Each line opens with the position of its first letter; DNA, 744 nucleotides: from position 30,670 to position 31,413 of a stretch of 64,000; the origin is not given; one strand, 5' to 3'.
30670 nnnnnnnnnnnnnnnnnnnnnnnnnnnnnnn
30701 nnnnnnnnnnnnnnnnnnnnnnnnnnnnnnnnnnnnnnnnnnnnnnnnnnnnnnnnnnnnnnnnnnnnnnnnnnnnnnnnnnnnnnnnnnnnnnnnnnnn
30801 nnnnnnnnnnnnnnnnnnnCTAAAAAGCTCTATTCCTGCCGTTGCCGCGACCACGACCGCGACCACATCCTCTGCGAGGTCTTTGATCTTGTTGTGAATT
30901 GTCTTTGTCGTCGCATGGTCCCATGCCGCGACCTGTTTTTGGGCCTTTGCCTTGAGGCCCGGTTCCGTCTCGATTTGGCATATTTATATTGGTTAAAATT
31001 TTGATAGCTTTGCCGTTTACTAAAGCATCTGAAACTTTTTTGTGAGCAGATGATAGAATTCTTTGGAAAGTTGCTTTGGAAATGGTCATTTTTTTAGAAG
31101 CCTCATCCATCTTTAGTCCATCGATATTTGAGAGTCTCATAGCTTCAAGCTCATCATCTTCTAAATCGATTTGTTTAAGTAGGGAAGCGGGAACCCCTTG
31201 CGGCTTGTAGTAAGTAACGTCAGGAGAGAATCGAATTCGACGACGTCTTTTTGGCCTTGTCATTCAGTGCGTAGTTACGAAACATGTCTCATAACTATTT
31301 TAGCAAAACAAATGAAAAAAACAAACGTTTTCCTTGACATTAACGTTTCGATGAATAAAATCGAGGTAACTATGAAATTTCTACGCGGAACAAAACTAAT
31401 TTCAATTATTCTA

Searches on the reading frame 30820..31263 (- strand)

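Call 43: search_protein_families(library=pfam, proteins=[window:30820-31263:-], max_evalue=0.01)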
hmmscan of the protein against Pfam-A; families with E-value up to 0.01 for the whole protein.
window:30820-31263:- (147 aa): 3 families
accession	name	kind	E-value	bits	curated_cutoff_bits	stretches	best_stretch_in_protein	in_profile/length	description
PF02001.22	DUF134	-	9.2e-21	74.7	27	1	2-88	5-89/98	Protein of unknown function DUF134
PF17253.7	DUF5320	-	1.8e-10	42.3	27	1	95-145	1-48/99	Family of unknown function (DUF5320)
PF07638.17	Sigma70_ECF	-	0.00028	21.3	21.1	1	28-81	130-183/185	ECF sigma factor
